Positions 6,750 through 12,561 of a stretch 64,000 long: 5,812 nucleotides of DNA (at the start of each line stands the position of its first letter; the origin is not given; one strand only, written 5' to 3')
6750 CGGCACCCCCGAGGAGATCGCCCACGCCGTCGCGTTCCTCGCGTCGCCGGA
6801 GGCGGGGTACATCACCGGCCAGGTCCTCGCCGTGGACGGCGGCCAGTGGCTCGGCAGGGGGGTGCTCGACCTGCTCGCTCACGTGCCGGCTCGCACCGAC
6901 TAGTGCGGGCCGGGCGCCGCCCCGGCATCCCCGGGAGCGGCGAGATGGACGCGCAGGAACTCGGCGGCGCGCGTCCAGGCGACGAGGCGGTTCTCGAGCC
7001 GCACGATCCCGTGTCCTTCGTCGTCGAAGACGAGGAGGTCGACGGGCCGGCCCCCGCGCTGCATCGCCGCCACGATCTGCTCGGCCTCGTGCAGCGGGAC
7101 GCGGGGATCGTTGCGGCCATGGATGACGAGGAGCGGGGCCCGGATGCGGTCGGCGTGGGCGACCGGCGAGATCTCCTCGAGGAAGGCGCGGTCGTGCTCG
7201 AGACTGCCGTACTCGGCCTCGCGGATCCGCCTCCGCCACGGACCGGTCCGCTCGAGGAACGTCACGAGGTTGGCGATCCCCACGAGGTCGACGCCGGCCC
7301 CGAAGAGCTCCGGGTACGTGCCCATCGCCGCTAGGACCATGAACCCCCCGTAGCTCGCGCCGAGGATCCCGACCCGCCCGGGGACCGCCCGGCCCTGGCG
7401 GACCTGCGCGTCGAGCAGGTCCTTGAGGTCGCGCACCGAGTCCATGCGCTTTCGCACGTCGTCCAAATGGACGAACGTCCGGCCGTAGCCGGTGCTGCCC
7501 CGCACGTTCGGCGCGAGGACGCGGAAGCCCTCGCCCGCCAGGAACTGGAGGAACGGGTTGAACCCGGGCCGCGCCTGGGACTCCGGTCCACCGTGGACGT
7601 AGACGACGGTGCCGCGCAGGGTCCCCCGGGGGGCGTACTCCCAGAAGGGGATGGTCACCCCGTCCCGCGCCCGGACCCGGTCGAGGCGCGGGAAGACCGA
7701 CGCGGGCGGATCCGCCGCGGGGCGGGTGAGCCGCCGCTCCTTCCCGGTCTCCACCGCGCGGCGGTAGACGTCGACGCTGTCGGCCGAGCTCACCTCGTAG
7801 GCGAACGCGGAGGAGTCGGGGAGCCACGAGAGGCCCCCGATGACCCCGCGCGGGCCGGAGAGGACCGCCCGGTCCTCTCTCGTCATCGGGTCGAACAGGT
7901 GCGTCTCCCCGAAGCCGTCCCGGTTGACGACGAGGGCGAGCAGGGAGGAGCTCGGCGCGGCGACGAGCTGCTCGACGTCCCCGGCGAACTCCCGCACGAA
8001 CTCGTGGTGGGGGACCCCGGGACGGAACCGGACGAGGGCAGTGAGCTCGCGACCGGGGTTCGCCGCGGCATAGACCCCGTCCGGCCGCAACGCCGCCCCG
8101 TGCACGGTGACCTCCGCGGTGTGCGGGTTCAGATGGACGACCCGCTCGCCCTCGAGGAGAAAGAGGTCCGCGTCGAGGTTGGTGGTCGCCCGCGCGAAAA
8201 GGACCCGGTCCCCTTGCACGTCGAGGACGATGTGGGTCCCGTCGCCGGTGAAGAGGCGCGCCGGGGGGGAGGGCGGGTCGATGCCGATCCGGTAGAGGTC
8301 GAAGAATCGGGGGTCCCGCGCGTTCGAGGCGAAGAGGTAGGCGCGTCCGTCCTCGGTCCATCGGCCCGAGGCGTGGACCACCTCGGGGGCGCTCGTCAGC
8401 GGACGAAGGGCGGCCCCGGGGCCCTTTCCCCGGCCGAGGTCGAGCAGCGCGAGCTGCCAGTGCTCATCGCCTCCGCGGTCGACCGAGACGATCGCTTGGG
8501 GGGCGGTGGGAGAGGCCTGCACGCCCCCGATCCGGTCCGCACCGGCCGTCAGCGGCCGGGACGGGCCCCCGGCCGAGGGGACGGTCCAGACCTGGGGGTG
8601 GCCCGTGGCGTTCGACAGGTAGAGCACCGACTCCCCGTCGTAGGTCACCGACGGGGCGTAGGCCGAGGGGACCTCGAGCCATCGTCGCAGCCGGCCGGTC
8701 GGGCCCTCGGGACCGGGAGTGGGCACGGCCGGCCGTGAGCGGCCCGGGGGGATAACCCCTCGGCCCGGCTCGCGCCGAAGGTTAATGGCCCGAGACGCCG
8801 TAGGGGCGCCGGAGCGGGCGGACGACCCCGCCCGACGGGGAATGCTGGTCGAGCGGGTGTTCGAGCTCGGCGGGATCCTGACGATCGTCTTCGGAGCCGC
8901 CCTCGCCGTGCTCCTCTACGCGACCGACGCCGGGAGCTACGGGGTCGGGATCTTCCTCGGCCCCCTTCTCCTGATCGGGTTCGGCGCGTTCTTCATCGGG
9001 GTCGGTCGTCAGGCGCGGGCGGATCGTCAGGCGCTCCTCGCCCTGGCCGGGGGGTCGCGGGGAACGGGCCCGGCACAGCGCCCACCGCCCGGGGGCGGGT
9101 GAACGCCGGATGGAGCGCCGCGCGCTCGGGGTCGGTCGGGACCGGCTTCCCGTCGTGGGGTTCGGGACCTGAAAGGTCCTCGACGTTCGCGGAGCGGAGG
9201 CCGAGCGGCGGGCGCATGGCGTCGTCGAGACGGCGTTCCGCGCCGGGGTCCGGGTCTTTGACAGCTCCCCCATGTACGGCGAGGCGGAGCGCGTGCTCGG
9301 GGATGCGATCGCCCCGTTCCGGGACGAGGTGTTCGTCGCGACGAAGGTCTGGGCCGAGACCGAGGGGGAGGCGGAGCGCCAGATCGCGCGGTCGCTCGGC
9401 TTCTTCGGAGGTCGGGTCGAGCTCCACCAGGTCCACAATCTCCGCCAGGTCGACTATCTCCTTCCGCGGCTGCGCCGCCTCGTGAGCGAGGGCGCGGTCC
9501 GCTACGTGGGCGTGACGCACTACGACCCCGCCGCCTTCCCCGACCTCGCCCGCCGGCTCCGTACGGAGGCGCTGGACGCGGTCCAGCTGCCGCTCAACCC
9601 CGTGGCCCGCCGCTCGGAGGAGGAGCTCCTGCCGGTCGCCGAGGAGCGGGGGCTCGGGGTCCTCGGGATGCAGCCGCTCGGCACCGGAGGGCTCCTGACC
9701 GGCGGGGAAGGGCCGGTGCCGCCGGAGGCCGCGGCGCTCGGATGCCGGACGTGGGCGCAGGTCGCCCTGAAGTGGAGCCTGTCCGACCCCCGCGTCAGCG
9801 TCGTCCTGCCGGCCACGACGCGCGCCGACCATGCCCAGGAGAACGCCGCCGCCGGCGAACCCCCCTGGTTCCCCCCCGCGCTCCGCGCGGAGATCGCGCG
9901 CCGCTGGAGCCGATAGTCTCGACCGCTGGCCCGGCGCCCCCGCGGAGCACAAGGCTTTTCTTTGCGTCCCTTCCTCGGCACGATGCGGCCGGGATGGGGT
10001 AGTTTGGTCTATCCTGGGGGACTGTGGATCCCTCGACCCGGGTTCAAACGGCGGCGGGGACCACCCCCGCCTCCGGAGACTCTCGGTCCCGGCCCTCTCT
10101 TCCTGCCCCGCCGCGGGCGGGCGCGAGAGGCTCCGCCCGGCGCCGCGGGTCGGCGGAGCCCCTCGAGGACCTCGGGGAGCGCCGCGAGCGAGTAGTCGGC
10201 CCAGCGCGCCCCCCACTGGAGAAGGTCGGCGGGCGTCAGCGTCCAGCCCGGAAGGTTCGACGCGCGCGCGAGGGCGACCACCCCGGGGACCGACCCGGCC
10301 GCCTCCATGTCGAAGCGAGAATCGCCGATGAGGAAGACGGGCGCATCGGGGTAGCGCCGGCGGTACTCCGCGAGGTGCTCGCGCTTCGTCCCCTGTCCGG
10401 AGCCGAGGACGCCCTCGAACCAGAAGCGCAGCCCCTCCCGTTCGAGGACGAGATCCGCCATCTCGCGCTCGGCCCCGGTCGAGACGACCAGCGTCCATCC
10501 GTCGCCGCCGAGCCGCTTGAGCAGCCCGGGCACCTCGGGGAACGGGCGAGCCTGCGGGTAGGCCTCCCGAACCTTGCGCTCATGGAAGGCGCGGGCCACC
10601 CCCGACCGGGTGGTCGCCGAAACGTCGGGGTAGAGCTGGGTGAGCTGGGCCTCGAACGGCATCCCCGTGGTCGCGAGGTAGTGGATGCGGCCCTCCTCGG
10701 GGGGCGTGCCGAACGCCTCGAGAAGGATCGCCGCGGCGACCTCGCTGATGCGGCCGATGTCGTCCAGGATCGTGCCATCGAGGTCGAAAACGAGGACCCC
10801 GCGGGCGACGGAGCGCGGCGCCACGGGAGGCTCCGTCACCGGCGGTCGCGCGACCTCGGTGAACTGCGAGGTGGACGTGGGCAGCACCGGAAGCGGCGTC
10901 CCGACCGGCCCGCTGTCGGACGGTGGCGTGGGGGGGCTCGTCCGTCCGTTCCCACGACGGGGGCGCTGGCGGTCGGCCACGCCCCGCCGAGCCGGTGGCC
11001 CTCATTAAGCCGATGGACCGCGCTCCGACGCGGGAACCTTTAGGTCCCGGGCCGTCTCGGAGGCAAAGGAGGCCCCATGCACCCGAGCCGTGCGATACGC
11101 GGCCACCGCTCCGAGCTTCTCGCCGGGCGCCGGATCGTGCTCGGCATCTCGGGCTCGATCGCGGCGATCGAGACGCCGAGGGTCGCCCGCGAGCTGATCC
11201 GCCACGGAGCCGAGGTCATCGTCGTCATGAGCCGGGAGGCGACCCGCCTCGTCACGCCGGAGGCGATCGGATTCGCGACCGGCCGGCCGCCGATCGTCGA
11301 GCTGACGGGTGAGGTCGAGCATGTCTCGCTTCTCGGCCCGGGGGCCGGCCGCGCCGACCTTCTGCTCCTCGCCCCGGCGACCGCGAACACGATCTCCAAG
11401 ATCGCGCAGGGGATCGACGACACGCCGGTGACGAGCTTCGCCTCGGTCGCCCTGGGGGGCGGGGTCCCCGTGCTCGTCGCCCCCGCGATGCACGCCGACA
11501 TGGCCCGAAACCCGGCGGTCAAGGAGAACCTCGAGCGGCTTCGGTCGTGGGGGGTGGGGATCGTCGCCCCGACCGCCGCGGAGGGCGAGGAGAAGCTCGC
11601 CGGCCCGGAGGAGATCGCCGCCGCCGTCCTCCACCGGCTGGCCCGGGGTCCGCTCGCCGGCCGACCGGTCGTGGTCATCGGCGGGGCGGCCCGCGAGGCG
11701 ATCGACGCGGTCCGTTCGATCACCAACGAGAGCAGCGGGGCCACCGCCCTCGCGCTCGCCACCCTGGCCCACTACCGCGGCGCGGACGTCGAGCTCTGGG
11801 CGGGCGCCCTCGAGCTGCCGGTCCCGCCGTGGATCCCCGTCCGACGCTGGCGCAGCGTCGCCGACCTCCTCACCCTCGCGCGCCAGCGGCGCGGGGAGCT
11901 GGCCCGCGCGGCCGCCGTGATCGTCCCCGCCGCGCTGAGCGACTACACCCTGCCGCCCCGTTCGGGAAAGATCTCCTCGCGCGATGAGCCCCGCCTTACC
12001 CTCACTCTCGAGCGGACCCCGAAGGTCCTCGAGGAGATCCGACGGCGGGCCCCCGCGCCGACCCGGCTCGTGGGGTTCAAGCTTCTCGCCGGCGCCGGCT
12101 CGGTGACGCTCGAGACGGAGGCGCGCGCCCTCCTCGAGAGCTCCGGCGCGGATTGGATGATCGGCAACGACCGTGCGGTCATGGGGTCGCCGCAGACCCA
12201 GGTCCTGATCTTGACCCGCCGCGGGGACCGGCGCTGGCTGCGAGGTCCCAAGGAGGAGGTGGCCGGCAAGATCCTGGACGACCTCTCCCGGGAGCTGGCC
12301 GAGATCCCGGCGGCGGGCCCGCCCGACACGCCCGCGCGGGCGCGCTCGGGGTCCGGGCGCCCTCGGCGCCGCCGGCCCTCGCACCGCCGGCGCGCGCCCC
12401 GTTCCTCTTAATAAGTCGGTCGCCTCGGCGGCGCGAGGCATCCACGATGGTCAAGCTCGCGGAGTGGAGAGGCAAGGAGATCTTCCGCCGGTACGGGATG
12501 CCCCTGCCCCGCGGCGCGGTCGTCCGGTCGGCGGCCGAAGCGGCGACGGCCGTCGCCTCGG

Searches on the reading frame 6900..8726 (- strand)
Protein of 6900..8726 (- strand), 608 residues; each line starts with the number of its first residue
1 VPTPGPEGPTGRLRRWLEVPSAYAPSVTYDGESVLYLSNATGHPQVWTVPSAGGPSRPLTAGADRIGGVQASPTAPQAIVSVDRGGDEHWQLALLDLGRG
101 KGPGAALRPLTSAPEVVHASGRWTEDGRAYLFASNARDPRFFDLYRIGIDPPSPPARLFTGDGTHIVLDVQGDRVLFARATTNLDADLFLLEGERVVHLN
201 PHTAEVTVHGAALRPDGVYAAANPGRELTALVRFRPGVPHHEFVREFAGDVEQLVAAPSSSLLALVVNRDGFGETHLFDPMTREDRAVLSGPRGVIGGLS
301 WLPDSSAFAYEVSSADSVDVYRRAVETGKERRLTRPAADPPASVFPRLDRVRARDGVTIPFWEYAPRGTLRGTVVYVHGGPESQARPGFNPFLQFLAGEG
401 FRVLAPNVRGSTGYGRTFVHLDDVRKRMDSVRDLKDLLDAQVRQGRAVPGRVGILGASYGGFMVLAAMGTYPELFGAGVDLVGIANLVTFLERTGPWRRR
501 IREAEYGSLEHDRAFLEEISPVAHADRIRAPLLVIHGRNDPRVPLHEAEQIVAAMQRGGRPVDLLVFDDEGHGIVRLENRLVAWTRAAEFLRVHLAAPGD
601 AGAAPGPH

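Call 64: search_protein_families(library=pfam, proteins=[window:6900-8726:-], max_evalue=0.00001)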
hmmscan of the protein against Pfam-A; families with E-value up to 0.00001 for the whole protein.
window:6900-8726:- (608 aa): 6 families
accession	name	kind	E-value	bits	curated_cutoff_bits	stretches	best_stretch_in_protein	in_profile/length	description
PF00326.27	Peptidase_S9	-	8.9e-41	140.1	22.6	1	392-594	6-209/213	Prolyl oligopeptidase family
PF12146.15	Hydrolase_4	-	2.5e-12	47.1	27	1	371-475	4-101/239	Serine aminopeptidase, S33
PF00561.26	Abhydrolase_1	-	2e-11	44.5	25.8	1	373-477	2-96/245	alpha/beta hydrolase fold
PF02129.25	Peptidase_S15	-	7.6e-10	39.3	23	0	374-488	46-133/262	X-Pro dipeptidyl-peptidase (S15 family)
PF01738.24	DLH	-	5.8e-09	36.3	21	1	396-581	37-195/217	Dienelactone hydrolase family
PF20434.5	BD-FAE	-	7.8e-07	29.2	26.8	1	477-553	135-213/215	BD-FAE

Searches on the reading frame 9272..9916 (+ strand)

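Call 64: search_protein_families(library=pfam, proteins=[window:9272-9916:+], max_evalue=0.00001)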
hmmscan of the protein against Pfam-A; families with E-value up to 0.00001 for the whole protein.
window:9272-9916:+ (214 aa): 1 family
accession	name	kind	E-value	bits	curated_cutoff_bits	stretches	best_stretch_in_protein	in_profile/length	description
PF00248.27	Aldo_ket_red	-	3.3e-24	85.9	24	1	1-195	41-274/291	Aldo/keto reductase family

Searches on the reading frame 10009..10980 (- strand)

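Call 64: search_protein_families(library=pfam, proteins=[window:10009-10980:-], max_evalue=0.00001)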
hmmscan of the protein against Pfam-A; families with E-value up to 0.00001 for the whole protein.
window:10009-10980:- (323 aa): 3 families
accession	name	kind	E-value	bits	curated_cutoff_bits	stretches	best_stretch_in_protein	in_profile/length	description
PF13419.12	HAD_2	-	6.8e-11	43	23.8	1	64-228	2-168/178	Haloacid dehalogenase-like hydrolase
PF00702.32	Hydrolase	-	6.3e-10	40.2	26.4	1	62-228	3-187/191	haloacid dehalogenase-like hydrolase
PF12710.13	HAD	-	5.5e-08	33.9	27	1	63-228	1-188/189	haloacid dehalogenase-like hydrolase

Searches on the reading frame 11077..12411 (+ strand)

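Call 64: search_protein_families(library=pfam, proteins=[window:11077-12411:+], max_evalue=0.00001)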
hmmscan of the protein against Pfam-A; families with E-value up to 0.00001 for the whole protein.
window:11077-12411:+ (444 aa): 2 families
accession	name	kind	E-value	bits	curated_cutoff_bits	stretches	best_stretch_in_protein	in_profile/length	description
PF04127.22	DFP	-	4.8e-34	118.2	22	1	193-378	1-185/186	DNA/pantothenate metabolism flavoprotein C-terminal domain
PF02441.25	Flavoprotein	-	5.6e-30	104.5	22.7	1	19-185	2-159/162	Flavoprotein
